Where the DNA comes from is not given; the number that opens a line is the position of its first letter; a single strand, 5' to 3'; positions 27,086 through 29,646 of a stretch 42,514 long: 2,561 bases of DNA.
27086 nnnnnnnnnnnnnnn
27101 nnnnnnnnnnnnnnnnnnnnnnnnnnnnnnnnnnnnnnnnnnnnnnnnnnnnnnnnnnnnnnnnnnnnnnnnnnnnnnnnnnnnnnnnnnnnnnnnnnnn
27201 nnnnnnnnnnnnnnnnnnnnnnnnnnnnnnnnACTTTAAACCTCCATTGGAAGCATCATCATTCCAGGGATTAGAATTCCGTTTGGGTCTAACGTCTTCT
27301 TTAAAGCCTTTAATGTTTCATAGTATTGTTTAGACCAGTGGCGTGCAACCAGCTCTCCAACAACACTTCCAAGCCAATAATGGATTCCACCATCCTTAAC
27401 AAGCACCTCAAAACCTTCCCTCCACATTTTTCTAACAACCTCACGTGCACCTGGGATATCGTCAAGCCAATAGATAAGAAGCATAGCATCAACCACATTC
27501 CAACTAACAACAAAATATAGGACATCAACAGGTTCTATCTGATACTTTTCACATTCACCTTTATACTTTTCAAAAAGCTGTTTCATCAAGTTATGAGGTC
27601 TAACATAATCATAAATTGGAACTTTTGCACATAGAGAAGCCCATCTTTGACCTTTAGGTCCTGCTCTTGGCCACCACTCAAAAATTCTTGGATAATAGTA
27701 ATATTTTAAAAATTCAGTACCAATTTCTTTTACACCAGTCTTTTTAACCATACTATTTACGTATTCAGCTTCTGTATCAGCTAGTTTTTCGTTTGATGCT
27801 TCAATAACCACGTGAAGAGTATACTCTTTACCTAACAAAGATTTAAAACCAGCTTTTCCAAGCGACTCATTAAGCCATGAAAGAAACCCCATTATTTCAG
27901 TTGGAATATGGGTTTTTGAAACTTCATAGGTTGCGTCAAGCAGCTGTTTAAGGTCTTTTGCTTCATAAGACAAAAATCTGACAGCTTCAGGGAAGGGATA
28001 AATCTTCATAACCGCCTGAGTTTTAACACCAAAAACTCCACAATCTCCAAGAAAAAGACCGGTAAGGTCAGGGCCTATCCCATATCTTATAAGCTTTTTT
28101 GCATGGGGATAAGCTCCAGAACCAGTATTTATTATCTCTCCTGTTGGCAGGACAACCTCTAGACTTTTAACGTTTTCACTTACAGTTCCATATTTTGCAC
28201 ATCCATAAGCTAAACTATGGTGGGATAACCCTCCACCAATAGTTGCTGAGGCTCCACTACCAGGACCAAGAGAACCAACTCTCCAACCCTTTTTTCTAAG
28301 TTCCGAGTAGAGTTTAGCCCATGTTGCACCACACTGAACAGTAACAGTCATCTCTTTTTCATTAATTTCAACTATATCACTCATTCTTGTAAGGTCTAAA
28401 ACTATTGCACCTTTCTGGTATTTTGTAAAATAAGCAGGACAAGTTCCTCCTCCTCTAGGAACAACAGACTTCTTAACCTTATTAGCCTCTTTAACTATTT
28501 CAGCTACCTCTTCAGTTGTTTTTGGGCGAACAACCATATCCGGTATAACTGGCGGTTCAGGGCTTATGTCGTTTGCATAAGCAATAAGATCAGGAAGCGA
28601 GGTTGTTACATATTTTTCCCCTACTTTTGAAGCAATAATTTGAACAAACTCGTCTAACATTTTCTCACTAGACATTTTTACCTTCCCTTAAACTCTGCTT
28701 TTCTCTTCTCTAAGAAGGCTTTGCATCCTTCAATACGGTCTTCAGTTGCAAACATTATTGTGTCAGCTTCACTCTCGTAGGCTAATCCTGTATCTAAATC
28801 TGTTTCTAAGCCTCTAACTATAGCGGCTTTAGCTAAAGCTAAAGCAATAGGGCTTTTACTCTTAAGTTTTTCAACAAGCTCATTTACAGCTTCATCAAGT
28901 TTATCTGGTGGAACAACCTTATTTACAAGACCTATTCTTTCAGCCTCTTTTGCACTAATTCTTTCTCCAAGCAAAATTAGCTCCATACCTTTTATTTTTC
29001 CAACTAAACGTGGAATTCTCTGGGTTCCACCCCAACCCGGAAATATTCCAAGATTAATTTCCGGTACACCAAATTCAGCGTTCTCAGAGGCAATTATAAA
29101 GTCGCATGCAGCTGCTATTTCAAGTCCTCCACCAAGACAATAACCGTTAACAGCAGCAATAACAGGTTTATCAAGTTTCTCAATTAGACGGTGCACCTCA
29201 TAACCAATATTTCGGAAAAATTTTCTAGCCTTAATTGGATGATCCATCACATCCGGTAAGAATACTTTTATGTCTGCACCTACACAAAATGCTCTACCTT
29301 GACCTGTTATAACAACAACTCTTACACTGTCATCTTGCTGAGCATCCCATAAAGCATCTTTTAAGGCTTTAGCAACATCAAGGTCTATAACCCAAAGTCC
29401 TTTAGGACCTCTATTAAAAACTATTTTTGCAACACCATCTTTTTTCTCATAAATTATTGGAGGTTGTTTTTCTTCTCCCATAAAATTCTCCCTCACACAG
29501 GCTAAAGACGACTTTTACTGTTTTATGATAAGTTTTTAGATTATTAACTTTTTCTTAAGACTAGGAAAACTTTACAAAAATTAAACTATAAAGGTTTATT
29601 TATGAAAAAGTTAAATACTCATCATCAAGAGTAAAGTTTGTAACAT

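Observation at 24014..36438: Self-contained lipoate-dependent catabolic island: two E1s, one E2/E3, LipAB, crotonase and a FAD/CCG redox pair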

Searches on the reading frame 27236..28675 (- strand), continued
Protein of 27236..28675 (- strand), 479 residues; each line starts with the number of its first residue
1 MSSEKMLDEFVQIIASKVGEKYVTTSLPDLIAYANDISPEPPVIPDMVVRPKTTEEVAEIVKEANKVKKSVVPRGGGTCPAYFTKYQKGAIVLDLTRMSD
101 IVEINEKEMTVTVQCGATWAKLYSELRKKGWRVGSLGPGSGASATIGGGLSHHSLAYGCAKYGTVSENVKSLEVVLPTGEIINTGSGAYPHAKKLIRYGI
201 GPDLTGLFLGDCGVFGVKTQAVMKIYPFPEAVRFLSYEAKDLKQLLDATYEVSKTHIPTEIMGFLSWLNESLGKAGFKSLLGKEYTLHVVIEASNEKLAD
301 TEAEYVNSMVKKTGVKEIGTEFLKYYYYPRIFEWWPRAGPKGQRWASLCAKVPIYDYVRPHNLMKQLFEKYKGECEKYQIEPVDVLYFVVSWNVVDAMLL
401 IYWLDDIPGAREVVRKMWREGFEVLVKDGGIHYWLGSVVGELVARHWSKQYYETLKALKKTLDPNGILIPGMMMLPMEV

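Call 51: search_protein_families(library=ncbifam, proteins=[L002:8052-9098:-, L005:5748-6731:-, L005:3435-4652:-], max_evalue=1e-60)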
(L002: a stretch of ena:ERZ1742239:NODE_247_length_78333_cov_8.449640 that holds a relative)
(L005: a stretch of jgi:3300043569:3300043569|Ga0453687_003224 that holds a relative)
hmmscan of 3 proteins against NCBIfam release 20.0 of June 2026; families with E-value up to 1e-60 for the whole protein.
L002:8052-9098:- (348 aa): 2 families
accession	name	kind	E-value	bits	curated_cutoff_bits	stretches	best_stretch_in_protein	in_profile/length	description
TIGR03182.1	PDH_E1_alph_y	equivalog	4.2e-97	324.9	393.85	1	37-347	2-312/315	pyruvate dehydrogenase (acetyl-transferring) E1 component subunit alpha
TIGR03181.1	PDH_E1_alph_x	equivalog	1.7e-78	263.9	411.35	1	32-347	19-325/341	pyruvate dehydrogenase (acetyl-transferring) E1 component subunit alpha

L005:5748-6731:- (327 aa): 2 families
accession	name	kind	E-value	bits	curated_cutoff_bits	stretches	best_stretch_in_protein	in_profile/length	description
TIGR03182.1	PDH_E1_alph_y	equivalog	3.3e-109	364.6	393.85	1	11-324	2-315/315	pyruvate dehydrogenase (acetyl-transferring) E1 component subunit alpha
TIGR03181.1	PDH_E1_alph_x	equivalog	1.1e-88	297.4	411.35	1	9-325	22-329/341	pyruvate dehydrogenase (acetyl-transferring) E1 component subunit alpha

L005:3435-4652:- (405 aa): 8 families
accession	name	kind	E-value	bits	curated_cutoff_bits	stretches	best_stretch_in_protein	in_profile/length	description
NF004309.0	PRK05704.1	equivalog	6.2e-102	342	449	1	3-400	16-403/408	2-oxoglutarate dehydrogenase complex dihydrolipoyllysine-residue succinyltransferase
TIGR01347.1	sucB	equivalog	2.5e-100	336.5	378.65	1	3-403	14-402/404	dihydrolipoyllysine-residue succinyltransferase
TIGR01349.1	PDHac_trf_mito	equivalog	7.9e-97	325.1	445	1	1-401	11-435/437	pyruvate dehydrogenase complex dihydrolipoamide acetyltransferase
NF008814.0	PRK11854.1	equivalog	6.8e-93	312.2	722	1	3-397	220-631/637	pyruvate dehydrogenase complex dihydrolipoyllysine-residue acetyltransferase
TIGR02927.1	SucB_Actino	equivalog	1e-82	278.8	423.45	1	85-397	240-570/579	2-oxoglutarate dehydrogenase, E2 component, dihydrolipoamide succinyltransferase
NF011416.0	PRK14843.1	equivalog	1.4e-81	274.1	429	1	106-402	46-346/347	dihydrolipoamide acetyltransferase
TIGR01348.1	PDHac_trf_long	equivalog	2e-75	254.5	552.1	1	10-400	175-584/587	dihydrolipoyllysine-residue acetyltransferase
NF008815.0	PRK11857.1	equivalog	8.6e-64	215.9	378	1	108-403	3-307/308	dihydrolipoamide acetyltransferase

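Call 55: find_related_loci(query=window:27236-28675:-, collection=metagenome_contigs, flank=10000)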
Query window:27236-28675:- (479 aa) in metagenome_contigs; peptide patterns used: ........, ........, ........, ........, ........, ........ (x = any residue, [..] = any of these).
128 stretches matched a pattern; 4 encode a relative of the query (tblastn E <= 1e-3); 4 distinct loci.
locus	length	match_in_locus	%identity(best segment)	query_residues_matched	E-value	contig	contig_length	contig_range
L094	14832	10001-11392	75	9-472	0e+0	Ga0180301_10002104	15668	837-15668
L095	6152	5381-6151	99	1-257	2e-170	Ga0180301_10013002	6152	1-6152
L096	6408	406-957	36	45-229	1e-19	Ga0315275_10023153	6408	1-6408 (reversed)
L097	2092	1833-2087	41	45-130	9e-11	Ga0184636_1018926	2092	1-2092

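Call 66: search_protein_families(library=pfam, alignment_id=A3, max_evalue=0.00001)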
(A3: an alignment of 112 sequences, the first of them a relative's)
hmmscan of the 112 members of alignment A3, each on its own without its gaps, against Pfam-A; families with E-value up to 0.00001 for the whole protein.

A. member 1, L007:7980-8495:+ (171 aa): 1 family
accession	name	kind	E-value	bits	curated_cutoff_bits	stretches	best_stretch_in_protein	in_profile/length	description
PF02627.25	CMD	-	5.1e-09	36.4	23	1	74-156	1-79/84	Carboxymuconolactone decarboxylase family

B. families by the number of members that match (of 112 scanned): 127 families (the first 25 are shown)
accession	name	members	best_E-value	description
PF02517.21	Rce1-like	6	1.6e-12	Type II CAAX prenyl endopeptidase Rce1-like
PF00501.34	AMP-binding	5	9.6e-87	AMP-binding enzyme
PF13193.12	AMP-binding_C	5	1.5e-12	AMP-binding enzyme C-terminal domain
PF01841.26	Transglut_core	4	5.1e-19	Transglutaminase-like superfamily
PF00583.31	Acetyltransf_1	4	6e-13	Acetyltransferase (GNAT) family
PF01926.29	MMR_HSR1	4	1.2e-07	50S ribosome-binding GTPase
PF06314.16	ADC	3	1.9e-47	Acetoacetate decarboxylase (ADC)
PF00881.29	Nitroreductase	3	5.2e-32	Nitroreductase family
PF13185.12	GAF_2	3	1.1e-16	GAF domain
PF00071.28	Ras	3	6.4e-16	Ras family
PF14512.11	TM1586_NiRdase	3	7.9e-14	Putative TM nitroreductase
PF08477.19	Roc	3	4.3e-13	Ras of Complex, Roc, domain of DAPkinase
PF00037.32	Fer4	3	4.8e-09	4Fe-4S binding domain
PF12838.12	Fer4_7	3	8.8e-08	4Fe-4S dicluster domain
PF01987.23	AIM24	2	3.3e-71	Mitochondrial biogenesis AIM24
PF01565.28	FAD_binding_4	2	5e-34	FAD binding domain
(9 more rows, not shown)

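Call 74: search_protein_families(library=pfam, proteins=[L042:4132-5193:-, L042:5247-6422:+, L042:6550-7353:+, L042:8124-8888:+, L042:8980-10005:+, L042:12645-13406:+, L042:13604-14860:-, L042:15426-16190:-, L042:16319-17761:-, L042:18455-19672:-], max_evalue=0.00001)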
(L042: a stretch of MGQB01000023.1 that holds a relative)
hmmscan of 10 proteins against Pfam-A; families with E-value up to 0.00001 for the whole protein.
L042:4132-5193:- (353 aa): 3 families
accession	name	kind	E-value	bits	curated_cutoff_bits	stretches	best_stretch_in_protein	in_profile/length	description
PF12833.13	HTH_18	-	6.2e-22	78.1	33.6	1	271-348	2-79/80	Helix-turn-helix domain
PF00165.29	HTH_AraC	-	4.3e-14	52.7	26.6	1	309-347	1-41/42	Bacterial regulatory helix-turn-helix proteins, AraC family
PF01965.30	DJ-1_PfpI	-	1.9e-13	51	26.6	1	72-170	28-128/165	DJ-1/PfpI family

L042:5247-6422:+ (391 aa): 2 families
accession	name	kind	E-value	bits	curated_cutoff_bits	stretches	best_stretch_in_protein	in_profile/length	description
PF02754.22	CCG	-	8.7e-21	74.3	20.6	1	238-324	1-83/85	Cysteine-rich domain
PF13237.11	Fer4_10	-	5.2e-07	29.9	25.5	1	2-58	4-53/53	4Fe-4S dicluster domain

L042:6550-7353:+ (267 aa): 1 family
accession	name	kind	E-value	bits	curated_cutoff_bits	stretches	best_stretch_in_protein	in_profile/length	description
PF02596.20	DUF169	-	1.7e-42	146.1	27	1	11-227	2-207/209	Uncharacterised ArCR, COG2043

L042:8124-8888:+ (254 aa): 1 family
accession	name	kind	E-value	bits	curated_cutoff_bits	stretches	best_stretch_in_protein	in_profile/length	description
PF02596.20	DUF169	-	8.3e-42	143.8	27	1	11-218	2-208/209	Uncharacterised ArCR, COG2043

L042:8980-10005:+ (341 aa): 1 family
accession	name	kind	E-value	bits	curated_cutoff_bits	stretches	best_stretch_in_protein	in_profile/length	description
PF02754.22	CCG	-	2.6e-06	27.9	20.6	1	228-312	2-84/85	Cysteine-rich domain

L042:12645-13406:+ (253 aa): 2 families
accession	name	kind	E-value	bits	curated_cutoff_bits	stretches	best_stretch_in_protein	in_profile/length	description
PF00378.25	ECH_1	-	5.2e-31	108.3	27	1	11-252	3-250/251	Enoyl-CoA hydratase/isomerase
PF16113.10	ECH_2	-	7.8e-10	39.2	27.2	1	15-243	2-239/335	Enoyl-CoA hydratase/isomerase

L042:13604-14860:- (418 aa): 2 families
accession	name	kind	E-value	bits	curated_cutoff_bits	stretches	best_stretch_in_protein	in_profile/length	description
PF09861.14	Lar_N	-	3.4e-47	160.8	23.3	1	8-198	1-196/204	Lactate racemase N-terminal domain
PF21113.2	LarA_C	-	1.8e-08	34.9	25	1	271-334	5-69/152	Lactate racemase C-terminal domain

L042:15426-16190:- (254 aa): 1 family
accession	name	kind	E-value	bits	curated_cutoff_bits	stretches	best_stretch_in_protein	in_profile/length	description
PF01145.31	Band_7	-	2.2e-39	135.7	23.6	1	21-190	2-175/176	SPFH domain / Band 7 family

L042:16319-17761:- (480 aa): 3 families
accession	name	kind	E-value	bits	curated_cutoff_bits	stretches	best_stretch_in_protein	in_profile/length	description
PF24961.1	NfeD_membrane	-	1.6e-27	96.4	26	1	289-406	1-117/119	NfeD integral membrane domain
PF25145.1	NfeD1b_N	-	1.4e-21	77.4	40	1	78-229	2-146/189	NfeD1b, N-terminal domain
PF01957.25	NfeD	-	6.3e-11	42.7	29.1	1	423-478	3-57/57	NfeD-like C-terminal, partner-binding domain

L042:18455-19672:- (405 aa): 2 families
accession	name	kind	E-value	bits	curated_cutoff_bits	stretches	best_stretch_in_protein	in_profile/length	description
PF04127.22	DFP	-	3.4e-72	242.6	22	1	187-369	1-185/186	DNA/pantothenate metabolism flavoprotein C-terminal domain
PF02441.25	Flavoprotein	-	1e-33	116.6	22.7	1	8-180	1-160/162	Flavoprotein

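Call 76: search_protein_families(library=ncbifam, proteins=[L005:6995-7483:+], max_evalue=1e-10)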
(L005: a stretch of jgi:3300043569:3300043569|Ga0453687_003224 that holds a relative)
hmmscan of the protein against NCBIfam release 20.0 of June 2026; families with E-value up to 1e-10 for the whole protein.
L005:6995-7483:+ (162 aa): 1 family
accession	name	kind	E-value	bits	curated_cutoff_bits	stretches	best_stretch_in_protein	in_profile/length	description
NF000261.1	NimABCDEF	equivalog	5e-12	46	260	1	15-144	22-152/153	NimABCDEF family 5-nitroimidazole reductase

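Call 96: search_protein_representatives(alignment_id=A1)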
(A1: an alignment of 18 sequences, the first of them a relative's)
Query: 18 sequences, 465 profile positions. Proteins with E-value up to 0.001 (for the whole library): 35139; up to 1e-10: 15784; up to 1e-30: 2219. The best 150 are listed.
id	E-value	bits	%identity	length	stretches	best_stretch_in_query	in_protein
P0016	2.7e-233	791.2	-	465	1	3-465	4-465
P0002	4.0e-205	698.3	-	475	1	2-464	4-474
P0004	3.1e-196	669.0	-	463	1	4-464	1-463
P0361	1.2e-141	489.1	-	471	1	1-465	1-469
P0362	2.2e-138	478.3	-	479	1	5-464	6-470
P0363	8.2e-132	456.6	-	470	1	5-462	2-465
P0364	3.1e-130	451.4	-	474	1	4-462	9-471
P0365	1.0e-121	423.3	-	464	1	11-463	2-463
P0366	3.0e-117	408.6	-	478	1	6-464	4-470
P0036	3.7e-117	408.3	-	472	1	3-463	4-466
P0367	8.7e-114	397.2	-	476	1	3-461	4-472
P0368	7.2e-112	390.9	-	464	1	10-464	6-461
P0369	1.6e-111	389.7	-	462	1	7-464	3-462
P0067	6.7e-110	384.4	-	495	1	4-463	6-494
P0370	8.9e-107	374.1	-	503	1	1-464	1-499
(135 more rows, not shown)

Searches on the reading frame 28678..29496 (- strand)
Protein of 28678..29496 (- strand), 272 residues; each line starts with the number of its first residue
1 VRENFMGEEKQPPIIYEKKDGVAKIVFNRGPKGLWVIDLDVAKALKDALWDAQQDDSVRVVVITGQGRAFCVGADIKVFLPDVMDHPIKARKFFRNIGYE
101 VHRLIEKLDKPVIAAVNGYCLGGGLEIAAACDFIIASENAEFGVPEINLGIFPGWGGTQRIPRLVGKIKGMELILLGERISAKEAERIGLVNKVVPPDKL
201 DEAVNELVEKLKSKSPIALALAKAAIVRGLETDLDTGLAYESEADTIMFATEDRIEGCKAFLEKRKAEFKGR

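Call 3: search_protein_families(library=pfam, proteins=[window:28678-29496:-])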
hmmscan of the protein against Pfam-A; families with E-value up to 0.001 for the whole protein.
window:28678-29496:- (272 aa): 2 families
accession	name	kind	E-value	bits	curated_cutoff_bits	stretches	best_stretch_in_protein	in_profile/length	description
PF00378.25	ECH_1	-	1.3e-65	221.7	27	1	17-271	1-250/251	Enoyl-CoA hydratase/isomerase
PF16113.10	ECH_2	-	3.2e-43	149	27.2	2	24-209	3-186/335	Enoyl-CoA hydratase/isomerase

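Call 4: search_protein_families(library=ncbifam, proteins=[window:28678-29496:-])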
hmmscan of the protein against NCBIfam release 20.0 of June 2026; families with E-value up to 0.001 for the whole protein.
window:28678-29496:- (272 aa): 74 families (the best 25 are shown)
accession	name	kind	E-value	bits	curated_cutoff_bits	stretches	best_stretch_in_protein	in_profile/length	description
NF004475.0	PRK05809.1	subfamily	9.7e-79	264.5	394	1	14-272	6-260/260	short-chain-enoyl-CoA hydratase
NF005802.0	PRK07657.1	equivalog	1.9e-71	240.6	363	1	18-271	10-259/260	enoyl-CoA hydratase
NF007239.0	PRK09674.1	equivalog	3e-69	233.3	371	1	13-272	5-257/257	2,3-dehydroadipyl-CoA hydratase PaaF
NF004517.0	PRK05862.1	equivalog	2.5e-68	230.4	396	1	13-271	5-256/257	enoyl-CoA hydratase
NF006007.0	PRK08138.1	subfamily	3.4e-67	226.6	355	1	14-272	10-261/261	enoyl-CoA hydratase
NF005803.0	PRK07658.1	equivalog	9.6e-64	215.2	313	1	16-272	6-257/257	enoyl-CoA hydratase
NF051848.1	EnCoAHydtEchA19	equivalog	1.3e-63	215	400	1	17-272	5-258/258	enoyl-CoA hydratase EchA19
NF004634.0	PRK05980.1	equivalog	8.9e-63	212.1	375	1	14-271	5-262/263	crotonase/enoyl-CoA hydratase family protein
NF042430.2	EnCoAhydt_DpgD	equivalog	2.1e-58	197.8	400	1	16-271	1-257/258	enoyl-CoA-hydratase DpgD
NF004781.0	PRK06127.1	subfamily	2.8e-54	184.6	291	1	11-272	10-269/269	enoyl-CoA hydratase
NF006566.0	PRK09076.1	subfamily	3e-54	184.3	286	1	14-270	7-258/260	enoyl-CoA hydratase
NF006699.0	PRK09245.1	subfamily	5.6e-54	183.2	354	1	12-272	3-266/266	crotonase/enoyl-CoA hydratase family protein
NF006100.0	PRK08252.1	subfamily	3e-52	177.8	282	1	14-272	5-254/254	crotonase/enoyl-CoA hydratase family protein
NF006008.0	PRK08139.1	equivalog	4.2e-52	177.3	313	1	7-271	6-265/266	enoyl-CoA hydratase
NF004840.0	PRK06190.1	equivalog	4.4e-52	177.2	253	1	13-251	5-238/260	enoyl-CoA hydratase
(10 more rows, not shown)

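Call 49: search_solved_structures(query=window:28678-29496:-, max_evalue=1e-30)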
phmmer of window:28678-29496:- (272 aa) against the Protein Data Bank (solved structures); distinct sequences matched with E-value up to 1e-30: 73 (the best 60 are shown).
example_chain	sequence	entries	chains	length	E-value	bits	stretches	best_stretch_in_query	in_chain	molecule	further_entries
5zai_A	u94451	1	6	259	1.7e-69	237.6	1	18-272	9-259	3-hydroxypropionyl-coenzyme A dehydratase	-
5z7r_A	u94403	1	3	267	2.4e-63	217.4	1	14-270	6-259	Short-chain-enoyl-CoA hydratase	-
9qwv_A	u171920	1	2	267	2.4e-62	214.2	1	8-271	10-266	Enoyl-CoA hydratase, mitochondrial, putative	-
5xzd_A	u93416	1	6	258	2.8e-58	200.8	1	13-271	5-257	Enoyl-CoA hydratase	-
3kqf_A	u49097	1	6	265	6e-55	189.9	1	22-271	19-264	Enoyl-CoA hydratase/isomerase family protein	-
2pbp_A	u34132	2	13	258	1.3e-54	188.8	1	25-272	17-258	Enoyl-CoA hydratase subunit I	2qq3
1dub_A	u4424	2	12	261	1.5e-52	182.1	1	19-271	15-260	2-ENOYL-COA HYDRATASE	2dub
1mj3_A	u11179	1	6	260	1.5e-52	182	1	19-271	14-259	ENOYL-COA HYDRATASE, MITOCHONDRIAL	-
1ey3_A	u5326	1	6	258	1.5e-52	182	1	19-271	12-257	ENOYL-COA HYDRATASE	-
9rgq_A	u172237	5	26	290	1.8e-52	181.8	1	19-271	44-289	Enoyl-CoA hydratase, mitochondrial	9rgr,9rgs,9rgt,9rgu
8zru_A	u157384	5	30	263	3.4e-51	177.6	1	20-271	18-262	Enoyl-CoA hydratase, mitochondrial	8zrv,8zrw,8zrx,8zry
4fzw_A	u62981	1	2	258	4.7e-51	177.2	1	41-272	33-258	2,3-dehydroadipyl-CoA hydratase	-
2hw5_A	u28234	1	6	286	8.5e-51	176.3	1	20-271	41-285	Enoyl-CoA hydratase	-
3moy_A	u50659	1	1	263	2.4e-50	174.8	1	31-271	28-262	Probable enoyl-CoA hydratase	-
7eum_C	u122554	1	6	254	4.2e-50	174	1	18-266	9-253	Enoyl-CoA hydratase/isomerase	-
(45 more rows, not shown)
